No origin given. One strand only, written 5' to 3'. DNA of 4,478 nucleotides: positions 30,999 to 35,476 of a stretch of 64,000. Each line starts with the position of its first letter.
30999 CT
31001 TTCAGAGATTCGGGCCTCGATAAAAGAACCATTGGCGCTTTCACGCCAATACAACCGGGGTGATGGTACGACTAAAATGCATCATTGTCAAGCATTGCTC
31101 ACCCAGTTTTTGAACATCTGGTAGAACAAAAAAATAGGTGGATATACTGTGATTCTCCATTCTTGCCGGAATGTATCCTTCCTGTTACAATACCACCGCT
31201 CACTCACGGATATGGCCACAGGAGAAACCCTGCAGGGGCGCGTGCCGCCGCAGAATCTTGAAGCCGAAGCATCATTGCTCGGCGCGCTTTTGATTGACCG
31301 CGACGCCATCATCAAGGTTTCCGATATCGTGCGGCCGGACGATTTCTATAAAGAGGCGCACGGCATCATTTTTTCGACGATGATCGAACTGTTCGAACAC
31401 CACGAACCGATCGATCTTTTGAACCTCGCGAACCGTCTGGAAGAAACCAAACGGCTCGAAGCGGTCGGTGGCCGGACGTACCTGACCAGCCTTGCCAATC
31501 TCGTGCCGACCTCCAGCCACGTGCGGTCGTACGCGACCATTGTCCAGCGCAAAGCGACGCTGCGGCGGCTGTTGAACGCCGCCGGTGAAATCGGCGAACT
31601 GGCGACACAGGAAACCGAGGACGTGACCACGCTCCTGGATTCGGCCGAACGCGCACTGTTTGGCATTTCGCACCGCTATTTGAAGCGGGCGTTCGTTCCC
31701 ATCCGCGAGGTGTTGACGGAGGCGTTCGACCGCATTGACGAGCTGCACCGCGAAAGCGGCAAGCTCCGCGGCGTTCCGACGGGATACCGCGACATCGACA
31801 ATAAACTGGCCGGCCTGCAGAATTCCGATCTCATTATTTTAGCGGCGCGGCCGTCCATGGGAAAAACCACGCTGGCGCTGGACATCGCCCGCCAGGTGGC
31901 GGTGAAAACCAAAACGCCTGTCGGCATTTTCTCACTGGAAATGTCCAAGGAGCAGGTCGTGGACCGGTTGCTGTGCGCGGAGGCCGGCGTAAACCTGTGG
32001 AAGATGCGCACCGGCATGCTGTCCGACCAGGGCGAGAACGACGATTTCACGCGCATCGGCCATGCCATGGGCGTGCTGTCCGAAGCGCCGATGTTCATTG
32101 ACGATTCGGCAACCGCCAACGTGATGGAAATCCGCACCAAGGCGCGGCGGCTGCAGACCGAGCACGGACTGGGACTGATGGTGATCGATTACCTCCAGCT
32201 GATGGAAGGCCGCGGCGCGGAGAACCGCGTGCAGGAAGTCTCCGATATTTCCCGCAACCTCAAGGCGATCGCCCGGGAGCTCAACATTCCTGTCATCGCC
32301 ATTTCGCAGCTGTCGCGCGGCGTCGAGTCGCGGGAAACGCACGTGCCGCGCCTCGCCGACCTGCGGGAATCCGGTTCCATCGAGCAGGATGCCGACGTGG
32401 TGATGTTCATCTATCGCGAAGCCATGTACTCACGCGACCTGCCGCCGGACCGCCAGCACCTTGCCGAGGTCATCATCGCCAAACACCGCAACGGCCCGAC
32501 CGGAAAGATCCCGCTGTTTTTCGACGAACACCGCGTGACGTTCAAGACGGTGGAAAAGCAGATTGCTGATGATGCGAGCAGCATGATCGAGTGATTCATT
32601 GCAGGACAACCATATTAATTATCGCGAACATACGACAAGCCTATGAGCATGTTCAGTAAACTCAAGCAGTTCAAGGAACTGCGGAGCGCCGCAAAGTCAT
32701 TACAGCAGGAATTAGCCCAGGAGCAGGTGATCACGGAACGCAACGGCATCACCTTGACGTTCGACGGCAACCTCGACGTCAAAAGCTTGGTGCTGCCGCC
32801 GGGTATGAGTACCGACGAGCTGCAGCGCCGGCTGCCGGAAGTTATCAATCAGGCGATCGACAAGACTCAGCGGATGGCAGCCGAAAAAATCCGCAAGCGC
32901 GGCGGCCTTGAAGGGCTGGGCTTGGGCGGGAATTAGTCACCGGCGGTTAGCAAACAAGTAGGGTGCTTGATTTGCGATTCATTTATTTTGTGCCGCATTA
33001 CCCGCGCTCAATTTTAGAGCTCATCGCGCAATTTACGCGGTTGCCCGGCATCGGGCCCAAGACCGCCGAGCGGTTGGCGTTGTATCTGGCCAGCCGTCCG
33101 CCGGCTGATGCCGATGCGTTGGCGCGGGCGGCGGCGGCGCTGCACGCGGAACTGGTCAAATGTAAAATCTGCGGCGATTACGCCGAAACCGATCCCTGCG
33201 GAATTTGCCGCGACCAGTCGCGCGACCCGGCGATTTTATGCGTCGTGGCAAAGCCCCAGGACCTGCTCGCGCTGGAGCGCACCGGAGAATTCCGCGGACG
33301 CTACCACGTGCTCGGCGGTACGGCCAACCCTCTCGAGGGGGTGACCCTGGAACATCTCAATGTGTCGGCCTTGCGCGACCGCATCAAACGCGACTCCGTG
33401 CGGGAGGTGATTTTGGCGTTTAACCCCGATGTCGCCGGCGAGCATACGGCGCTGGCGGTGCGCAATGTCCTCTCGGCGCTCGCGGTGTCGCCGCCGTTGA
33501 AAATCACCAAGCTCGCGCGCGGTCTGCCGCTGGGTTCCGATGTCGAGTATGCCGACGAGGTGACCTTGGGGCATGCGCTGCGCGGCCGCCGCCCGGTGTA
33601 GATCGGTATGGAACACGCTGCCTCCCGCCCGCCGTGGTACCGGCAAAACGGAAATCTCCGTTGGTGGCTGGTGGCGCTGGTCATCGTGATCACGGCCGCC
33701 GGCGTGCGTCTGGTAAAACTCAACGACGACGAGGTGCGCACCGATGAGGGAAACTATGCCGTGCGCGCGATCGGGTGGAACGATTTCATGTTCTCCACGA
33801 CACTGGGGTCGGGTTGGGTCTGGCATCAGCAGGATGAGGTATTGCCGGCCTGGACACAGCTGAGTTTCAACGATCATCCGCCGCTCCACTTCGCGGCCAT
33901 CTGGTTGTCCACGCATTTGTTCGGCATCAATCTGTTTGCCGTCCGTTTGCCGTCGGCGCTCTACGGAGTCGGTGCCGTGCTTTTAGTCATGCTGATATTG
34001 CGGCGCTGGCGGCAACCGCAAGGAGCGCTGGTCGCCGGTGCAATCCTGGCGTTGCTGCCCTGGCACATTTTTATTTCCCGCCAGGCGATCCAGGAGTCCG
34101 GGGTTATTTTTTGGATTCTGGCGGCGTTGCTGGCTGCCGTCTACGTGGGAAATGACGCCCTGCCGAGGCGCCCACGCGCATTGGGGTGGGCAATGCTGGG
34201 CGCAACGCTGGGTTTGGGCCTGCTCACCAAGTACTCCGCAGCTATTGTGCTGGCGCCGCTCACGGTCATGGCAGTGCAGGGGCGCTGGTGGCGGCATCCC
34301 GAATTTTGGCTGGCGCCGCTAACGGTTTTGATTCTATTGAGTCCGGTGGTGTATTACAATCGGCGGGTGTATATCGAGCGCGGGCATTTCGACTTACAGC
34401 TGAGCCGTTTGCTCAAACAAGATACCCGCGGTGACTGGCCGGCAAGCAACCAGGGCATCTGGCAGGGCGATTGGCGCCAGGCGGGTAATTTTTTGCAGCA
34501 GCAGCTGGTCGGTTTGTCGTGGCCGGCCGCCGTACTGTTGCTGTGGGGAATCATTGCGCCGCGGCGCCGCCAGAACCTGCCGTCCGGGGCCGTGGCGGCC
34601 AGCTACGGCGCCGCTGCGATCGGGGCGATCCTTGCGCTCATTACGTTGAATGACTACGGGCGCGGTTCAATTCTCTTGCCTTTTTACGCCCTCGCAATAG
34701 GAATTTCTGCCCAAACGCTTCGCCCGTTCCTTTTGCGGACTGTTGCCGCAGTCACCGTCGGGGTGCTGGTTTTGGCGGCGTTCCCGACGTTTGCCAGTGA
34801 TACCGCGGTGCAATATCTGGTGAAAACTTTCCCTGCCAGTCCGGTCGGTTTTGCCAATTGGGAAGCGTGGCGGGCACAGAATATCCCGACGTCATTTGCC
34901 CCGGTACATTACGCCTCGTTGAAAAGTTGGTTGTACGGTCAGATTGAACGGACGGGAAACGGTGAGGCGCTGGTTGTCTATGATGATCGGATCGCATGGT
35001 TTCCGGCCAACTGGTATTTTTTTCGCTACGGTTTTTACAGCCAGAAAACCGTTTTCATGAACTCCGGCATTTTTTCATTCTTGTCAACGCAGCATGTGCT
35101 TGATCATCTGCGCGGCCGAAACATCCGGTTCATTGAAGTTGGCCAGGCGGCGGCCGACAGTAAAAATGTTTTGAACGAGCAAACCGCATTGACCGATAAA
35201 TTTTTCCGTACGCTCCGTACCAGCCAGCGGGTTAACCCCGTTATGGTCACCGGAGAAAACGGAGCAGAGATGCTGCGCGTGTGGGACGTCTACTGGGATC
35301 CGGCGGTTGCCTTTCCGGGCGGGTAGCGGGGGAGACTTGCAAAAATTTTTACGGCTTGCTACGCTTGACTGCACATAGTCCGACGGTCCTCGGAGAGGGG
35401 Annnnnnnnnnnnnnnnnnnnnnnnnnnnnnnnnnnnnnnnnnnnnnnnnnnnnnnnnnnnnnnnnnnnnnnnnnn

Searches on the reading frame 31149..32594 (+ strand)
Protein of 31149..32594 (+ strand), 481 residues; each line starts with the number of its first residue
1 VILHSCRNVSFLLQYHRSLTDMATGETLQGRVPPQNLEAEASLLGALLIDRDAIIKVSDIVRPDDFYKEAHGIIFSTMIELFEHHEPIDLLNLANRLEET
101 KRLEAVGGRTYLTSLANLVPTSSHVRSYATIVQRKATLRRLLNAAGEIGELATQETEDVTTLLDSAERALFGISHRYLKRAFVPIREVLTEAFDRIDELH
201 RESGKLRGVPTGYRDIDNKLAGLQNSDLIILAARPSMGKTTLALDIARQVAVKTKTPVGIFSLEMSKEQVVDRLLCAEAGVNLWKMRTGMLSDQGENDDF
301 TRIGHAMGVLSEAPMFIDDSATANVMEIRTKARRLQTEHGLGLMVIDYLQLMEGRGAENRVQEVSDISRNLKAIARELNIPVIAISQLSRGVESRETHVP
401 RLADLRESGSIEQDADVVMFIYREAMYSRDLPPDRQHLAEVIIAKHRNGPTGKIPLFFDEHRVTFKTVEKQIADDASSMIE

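Call 67: search_protein_families(library=pfam, proteins=[window:31149-32594:+], max_evalue=0.00001)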
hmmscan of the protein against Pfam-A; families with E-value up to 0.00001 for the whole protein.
window:31149-32594:+ (481 aa): 3 families
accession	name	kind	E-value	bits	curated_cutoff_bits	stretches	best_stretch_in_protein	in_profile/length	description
PF03796.21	DnaB_C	-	7.6e-104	347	27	1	208-466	1-254/255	DnaB-like helicase C terminal domain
PF00772.26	DnaB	-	9.8e-34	115.9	23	1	33-133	2-102/103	DnaB-like helicase N terminal domain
PF13481.12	AAA_25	-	5.8e-16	59.1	27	1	225-388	32-190/195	AAA domain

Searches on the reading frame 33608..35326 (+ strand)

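Call 67: search_protein_families(library=pfam, proteins=[window:33608-35326:+], max_evalue=0.00001)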
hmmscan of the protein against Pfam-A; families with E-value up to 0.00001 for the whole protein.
window:33608-35326:+ (572 aa): 2 families
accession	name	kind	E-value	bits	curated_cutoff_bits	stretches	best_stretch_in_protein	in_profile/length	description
PF13231.12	PMT_2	-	1.5e-21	77.7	26.1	1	89-250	1-160/160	Dolichyl-phosphate-mannose-protein mannosyltransferase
PF02366.24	PMT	-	7.8e-13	49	22.7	1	104-249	77-233/245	Dolichyl-phosphate-mannose-protein mannosyltransferase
